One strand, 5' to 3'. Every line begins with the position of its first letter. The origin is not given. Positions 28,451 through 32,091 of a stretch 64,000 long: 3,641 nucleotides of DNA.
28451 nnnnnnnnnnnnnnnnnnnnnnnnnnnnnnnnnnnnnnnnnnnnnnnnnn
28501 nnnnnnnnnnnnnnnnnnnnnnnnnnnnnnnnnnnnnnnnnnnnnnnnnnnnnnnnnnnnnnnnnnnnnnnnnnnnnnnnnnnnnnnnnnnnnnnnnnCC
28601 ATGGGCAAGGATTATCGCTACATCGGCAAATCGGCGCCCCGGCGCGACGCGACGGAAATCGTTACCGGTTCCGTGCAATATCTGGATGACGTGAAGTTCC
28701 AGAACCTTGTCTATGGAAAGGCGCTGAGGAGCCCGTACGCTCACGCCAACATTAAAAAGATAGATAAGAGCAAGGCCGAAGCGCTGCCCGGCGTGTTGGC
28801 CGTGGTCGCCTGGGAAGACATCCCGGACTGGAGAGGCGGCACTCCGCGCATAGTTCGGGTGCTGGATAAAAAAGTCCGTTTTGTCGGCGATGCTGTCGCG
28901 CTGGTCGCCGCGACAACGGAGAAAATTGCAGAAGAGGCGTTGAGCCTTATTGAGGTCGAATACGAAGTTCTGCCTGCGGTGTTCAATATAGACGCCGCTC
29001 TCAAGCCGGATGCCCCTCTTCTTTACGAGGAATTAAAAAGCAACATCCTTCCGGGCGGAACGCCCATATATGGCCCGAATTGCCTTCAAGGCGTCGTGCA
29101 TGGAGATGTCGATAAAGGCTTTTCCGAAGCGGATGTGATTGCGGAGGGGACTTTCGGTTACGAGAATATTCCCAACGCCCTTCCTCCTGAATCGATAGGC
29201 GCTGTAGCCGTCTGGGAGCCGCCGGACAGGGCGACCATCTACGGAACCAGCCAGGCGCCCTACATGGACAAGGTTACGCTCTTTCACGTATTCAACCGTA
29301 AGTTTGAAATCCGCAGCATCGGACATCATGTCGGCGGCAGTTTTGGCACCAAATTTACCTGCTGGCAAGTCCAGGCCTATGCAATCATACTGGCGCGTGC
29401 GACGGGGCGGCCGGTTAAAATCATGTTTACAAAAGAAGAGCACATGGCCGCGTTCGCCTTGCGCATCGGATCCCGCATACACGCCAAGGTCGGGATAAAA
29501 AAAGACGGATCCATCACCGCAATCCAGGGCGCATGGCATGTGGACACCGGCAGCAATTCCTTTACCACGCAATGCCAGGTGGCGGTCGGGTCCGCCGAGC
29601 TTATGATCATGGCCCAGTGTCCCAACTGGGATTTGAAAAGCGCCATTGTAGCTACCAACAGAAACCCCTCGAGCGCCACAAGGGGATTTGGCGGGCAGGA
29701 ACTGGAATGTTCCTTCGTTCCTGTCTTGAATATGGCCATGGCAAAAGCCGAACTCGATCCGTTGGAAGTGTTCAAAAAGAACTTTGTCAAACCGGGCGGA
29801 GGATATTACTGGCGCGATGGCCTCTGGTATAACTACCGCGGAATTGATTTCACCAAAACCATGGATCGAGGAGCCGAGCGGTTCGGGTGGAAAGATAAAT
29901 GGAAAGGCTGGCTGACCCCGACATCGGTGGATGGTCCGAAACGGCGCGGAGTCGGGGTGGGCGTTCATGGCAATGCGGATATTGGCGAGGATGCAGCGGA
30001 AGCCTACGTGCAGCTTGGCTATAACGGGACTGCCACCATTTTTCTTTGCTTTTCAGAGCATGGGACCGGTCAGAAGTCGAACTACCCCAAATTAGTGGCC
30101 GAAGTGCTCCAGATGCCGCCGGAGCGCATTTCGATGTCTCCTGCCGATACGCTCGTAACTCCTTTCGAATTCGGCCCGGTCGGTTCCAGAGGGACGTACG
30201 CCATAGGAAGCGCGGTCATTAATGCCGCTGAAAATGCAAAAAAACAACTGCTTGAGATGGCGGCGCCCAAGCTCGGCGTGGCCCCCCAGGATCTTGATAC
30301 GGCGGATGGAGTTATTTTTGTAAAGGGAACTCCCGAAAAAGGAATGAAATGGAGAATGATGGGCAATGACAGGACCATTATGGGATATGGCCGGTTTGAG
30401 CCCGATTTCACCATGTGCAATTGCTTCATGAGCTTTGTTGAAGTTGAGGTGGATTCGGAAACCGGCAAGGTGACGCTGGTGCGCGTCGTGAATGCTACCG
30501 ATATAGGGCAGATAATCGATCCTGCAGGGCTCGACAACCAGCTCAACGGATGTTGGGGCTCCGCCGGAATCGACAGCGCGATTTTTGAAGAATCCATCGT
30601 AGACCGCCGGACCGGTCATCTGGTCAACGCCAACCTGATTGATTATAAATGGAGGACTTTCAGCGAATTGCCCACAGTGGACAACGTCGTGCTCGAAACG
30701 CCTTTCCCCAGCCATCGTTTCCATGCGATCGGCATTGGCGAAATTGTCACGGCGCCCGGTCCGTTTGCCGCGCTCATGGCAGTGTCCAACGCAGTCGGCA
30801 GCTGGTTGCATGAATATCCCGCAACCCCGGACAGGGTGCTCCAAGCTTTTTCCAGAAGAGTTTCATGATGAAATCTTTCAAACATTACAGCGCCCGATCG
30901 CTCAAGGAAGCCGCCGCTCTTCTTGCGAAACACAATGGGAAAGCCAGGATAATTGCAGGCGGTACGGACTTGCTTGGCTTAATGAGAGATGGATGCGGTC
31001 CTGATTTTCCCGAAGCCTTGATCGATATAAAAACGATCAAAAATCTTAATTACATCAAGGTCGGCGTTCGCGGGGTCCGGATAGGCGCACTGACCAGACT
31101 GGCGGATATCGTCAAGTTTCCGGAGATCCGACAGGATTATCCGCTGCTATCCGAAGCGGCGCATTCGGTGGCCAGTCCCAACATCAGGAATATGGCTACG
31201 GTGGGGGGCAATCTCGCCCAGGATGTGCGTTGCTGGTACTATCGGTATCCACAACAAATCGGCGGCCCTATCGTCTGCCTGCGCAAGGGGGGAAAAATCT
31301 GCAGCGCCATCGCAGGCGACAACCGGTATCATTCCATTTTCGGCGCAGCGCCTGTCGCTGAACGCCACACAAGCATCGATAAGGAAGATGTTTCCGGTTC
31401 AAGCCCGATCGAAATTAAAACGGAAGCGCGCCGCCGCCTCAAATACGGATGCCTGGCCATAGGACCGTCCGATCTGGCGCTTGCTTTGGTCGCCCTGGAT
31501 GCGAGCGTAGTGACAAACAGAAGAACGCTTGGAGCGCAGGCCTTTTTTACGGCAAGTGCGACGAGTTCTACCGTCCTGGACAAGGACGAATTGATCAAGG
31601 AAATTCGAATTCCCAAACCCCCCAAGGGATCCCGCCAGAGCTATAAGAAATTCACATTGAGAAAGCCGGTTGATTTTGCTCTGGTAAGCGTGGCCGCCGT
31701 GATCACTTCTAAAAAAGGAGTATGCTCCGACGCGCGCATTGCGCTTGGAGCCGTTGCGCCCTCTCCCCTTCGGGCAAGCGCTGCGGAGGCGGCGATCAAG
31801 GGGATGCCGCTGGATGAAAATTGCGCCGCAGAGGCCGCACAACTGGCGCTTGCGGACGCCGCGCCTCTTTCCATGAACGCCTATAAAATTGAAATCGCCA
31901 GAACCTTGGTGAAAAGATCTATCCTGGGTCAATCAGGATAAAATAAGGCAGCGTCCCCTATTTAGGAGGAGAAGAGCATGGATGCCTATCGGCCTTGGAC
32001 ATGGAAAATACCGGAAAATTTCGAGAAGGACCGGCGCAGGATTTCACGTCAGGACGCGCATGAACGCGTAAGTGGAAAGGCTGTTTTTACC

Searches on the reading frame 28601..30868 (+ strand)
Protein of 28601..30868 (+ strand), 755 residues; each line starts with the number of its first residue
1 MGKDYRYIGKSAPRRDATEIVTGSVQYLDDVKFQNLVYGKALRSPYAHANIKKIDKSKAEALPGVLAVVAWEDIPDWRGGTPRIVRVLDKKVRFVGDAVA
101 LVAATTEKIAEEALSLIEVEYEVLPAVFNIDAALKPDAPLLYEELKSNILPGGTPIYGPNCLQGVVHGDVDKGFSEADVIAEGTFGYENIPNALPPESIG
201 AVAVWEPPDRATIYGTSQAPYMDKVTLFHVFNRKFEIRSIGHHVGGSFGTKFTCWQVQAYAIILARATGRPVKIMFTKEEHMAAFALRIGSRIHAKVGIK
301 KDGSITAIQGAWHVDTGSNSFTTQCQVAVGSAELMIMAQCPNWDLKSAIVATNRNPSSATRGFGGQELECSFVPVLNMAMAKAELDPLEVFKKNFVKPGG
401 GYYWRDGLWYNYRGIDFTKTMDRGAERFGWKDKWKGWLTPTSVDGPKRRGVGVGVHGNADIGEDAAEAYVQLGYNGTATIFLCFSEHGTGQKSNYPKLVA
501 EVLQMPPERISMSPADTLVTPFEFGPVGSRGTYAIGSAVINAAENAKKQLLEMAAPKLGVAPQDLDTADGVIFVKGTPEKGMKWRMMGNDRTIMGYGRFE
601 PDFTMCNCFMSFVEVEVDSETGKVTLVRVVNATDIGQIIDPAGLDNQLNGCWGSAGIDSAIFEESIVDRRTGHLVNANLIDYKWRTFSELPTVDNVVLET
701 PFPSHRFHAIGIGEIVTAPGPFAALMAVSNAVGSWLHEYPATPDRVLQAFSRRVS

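Call 23: search_protein_families(library=pfam, proteins=[window:28601-30868:+], max_evalue=0.001)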
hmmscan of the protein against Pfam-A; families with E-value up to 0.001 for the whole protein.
window:28601-30868:+ (755 aa): 3 families
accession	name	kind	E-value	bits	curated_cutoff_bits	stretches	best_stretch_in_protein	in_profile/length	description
PF20256.3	MoCoBD_2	-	1.3e-49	169.7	27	1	426-691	4-283/283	Molybdopterin cofactor-binding domain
PF02738.23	MoCoBD_1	-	8.2e-43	146.7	27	1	163-395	11-244/244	Molybdopterin cofactor-binding domain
PF01315.27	Ald_Xan_dh_C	-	4.2e-29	101.5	31.3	1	22-125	1-110/110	Aldehyde oxidase and xanthine dehydrogenase, a/b hammerhead domain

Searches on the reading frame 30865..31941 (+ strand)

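Call 23: search_protein_families(library=pfam, proteins=[window:30865-31941:+], max_evalue=0.001)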
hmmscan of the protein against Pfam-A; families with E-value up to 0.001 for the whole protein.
window:30865-31941:+ (358 aa): 2 families
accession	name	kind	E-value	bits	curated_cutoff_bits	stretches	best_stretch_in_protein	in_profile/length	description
PF00941.27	FAD_binding_5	-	1.1e-39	136.5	27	1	4-252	2-170/170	FAD binding domain in molybdopterin dehydrogenase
PF03450.22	CO_deh_flav_C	-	1.2e-19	70.8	25.5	1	259-353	2-99/102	CO dehydrogenase flavoprotein C-terminal domain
